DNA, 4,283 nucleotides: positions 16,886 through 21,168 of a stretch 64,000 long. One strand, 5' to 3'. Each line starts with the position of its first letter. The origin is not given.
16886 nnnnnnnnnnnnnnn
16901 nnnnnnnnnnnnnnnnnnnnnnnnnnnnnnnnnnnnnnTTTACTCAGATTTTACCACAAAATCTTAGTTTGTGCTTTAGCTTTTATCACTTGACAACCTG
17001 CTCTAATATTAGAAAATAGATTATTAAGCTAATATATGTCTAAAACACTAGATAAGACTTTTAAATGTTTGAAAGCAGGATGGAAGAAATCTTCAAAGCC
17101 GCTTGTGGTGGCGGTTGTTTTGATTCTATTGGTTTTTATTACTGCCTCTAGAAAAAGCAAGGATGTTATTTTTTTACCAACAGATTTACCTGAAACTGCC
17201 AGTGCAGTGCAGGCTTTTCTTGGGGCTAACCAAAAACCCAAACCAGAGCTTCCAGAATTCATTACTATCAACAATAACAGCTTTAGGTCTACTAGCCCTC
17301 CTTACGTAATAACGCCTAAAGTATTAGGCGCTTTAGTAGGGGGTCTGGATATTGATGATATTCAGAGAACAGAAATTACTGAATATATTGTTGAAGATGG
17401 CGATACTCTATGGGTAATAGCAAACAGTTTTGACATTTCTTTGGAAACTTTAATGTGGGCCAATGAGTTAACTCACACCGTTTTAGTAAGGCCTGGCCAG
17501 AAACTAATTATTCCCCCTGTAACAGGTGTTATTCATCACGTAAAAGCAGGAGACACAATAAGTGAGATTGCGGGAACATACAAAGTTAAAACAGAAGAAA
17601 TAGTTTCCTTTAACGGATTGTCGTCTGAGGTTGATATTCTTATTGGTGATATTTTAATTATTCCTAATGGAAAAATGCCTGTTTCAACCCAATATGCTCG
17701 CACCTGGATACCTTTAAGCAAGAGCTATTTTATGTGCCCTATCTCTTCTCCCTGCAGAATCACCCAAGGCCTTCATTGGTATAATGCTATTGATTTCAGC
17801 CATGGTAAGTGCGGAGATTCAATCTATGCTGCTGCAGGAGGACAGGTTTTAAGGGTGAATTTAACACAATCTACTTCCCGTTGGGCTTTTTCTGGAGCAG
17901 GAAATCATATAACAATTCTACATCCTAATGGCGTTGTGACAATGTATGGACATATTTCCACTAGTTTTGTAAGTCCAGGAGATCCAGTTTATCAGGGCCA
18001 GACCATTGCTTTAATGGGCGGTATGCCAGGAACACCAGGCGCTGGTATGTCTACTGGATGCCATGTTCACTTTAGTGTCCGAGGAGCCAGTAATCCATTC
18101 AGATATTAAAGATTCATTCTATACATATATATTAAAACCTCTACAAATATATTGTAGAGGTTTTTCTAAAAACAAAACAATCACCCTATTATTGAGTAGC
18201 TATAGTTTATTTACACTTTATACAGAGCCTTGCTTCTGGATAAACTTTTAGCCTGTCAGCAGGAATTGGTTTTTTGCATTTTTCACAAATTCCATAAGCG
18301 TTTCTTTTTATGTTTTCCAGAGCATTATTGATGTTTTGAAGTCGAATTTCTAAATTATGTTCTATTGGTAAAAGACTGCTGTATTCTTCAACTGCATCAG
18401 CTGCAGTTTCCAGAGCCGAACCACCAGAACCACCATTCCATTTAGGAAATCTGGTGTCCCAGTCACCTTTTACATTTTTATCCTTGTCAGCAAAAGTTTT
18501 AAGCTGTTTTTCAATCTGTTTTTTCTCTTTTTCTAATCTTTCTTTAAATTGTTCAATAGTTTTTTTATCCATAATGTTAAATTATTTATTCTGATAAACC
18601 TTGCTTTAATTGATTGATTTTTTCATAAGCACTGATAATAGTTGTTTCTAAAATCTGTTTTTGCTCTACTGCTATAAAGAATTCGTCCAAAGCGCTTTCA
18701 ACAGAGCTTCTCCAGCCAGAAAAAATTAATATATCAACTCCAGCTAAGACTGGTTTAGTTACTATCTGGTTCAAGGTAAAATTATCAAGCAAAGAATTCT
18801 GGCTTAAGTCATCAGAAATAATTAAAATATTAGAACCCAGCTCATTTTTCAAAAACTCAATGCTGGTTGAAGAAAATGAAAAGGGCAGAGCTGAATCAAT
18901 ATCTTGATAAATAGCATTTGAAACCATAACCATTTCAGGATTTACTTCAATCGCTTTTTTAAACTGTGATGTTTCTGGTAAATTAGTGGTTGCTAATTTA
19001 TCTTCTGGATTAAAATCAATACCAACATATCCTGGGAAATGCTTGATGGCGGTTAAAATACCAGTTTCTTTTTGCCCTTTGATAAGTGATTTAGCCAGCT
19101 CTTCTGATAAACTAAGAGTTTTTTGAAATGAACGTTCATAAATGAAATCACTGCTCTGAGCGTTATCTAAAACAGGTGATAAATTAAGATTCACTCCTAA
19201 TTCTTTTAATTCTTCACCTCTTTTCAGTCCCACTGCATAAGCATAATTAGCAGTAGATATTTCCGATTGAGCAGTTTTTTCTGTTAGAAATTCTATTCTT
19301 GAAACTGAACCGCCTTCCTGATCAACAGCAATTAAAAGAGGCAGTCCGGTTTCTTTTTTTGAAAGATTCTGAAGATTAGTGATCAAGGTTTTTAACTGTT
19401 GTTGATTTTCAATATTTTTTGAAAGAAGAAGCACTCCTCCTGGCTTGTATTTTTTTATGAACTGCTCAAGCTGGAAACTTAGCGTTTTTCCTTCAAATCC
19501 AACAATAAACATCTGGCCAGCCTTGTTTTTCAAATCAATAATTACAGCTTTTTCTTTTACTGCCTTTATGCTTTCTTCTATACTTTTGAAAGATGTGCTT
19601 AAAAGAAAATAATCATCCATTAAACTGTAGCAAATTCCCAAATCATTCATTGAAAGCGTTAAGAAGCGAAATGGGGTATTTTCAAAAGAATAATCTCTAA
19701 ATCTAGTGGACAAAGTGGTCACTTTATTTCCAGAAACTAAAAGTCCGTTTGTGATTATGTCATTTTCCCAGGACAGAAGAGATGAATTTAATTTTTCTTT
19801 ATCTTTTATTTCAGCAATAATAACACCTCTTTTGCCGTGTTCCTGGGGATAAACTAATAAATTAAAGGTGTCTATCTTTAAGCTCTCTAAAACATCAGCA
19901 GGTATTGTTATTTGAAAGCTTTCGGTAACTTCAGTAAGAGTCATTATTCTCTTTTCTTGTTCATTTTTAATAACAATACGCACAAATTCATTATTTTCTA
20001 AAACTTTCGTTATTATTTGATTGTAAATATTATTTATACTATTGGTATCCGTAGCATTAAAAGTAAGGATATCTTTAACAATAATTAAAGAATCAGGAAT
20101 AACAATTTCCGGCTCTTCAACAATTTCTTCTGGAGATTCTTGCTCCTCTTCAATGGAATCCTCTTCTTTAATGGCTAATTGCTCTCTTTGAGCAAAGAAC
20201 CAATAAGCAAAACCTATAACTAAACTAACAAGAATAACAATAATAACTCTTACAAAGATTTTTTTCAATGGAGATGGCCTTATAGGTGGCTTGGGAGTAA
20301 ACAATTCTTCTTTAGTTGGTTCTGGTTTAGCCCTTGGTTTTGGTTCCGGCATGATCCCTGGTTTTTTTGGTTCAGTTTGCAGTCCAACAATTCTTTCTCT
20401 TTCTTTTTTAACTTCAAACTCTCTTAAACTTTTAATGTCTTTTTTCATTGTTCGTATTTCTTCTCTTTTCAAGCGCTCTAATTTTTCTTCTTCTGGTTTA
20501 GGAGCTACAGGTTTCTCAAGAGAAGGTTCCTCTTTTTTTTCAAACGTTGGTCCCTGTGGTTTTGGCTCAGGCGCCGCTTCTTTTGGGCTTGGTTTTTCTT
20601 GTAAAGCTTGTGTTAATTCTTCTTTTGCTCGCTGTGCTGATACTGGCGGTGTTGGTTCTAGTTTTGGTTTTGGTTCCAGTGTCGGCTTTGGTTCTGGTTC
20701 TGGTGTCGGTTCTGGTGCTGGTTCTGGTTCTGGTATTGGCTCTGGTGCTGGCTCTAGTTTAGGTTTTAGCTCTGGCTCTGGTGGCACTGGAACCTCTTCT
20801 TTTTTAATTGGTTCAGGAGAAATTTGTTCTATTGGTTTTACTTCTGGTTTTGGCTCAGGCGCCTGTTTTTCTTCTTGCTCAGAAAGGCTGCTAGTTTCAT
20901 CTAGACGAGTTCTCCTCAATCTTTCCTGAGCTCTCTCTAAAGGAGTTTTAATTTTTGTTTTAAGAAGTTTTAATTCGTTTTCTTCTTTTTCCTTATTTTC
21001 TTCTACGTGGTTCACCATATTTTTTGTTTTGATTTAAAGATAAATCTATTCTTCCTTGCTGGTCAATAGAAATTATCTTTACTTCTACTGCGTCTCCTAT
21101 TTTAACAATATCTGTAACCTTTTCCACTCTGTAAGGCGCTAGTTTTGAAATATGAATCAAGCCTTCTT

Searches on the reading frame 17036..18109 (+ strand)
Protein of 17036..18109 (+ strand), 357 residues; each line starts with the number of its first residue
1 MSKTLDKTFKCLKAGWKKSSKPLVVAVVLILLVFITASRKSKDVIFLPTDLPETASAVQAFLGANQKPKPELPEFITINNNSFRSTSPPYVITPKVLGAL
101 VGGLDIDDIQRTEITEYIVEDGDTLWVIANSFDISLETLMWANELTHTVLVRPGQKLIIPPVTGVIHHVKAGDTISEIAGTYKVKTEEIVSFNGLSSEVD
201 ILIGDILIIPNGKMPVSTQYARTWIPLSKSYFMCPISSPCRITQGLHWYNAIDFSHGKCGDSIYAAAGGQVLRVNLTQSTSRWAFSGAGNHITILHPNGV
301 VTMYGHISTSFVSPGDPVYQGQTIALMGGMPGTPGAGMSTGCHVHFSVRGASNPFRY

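Call 38: search_protein_families(library=pfam, proteins=[window:17036-18109:+], max_evalue=0.00001)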
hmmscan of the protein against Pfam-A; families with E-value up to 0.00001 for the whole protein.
window:17036-18109:+ (357 aa): 3 families
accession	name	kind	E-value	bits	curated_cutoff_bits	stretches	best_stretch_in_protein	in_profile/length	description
PF01476.26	LysM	-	8.3e-25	86.9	20.9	2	117-160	1-43/43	LysM domain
PF01551.29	Peptidase_M23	-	5.3e-18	65.5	28.7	1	251-354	5-93/96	Peptidase family M23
PF23473.1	LysM3_LYK4_5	-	1.6e-10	41.4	29.3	0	117-149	5-37/48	LYK4/5 LysM3 domain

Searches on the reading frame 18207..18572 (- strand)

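Call 38: search_protein_families(library=pfam, proteins=[window:18207-18572:-], max_evalue=0.00001)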
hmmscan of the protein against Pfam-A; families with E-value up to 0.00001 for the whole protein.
window:18207-18572:- (121 aa): 1 family
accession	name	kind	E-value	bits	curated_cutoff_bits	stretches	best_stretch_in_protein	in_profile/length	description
PF01258.23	zf-dskA_traR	-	8.3e-11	42.1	24.9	1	93-121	3-31/36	Prokaryotic dksA/traR C4-type zinc finger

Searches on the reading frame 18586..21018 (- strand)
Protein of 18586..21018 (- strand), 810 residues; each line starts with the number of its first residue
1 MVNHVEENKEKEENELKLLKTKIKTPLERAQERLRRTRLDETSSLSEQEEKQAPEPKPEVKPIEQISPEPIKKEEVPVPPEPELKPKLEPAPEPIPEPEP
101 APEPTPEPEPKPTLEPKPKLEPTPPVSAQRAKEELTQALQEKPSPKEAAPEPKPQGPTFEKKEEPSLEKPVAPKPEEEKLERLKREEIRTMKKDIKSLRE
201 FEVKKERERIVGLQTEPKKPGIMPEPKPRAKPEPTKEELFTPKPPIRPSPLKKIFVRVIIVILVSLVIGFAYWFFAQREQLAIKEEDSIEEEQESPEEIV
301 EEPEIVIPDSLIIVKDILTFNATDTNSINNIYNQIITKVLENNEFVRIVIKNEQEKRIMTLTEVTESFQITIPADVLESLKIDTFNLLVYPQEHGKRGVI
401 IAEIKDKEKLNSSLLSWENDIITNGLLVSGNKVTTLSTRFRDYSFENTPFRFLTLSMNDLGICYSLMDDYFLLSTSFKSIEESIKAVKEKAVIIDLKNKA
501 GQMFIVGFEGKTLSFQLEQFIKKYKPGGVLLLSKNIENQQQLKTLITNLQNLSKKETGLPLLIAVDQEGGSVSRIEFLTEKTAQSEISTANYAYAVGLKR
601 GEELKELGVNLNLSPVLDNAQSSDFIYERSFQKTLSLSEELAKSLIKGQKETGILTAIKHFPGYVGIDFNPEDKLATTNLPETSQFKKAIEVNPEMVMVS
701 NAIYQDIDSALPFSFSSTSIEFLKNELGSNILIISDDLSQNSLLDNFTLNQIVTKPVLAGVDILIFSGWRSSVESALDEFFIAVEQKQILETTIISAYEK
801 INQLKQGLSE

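Call 38: search_protein_families(library=pfam, proteins=[window:18586-21018:-], max_evalue=0.00001)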
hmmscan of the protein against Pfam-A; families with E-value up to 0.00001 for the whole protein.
window:18586-21018:- (810 aa): 1 family
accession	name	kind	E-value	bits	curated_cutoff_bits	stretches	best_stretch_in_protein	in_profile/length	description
PF00933.27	Glyco_hydro_3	-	1.5e-44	153.2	27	1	496-802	2-314/316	Glycosyl hydrolase family 3 N terminal domain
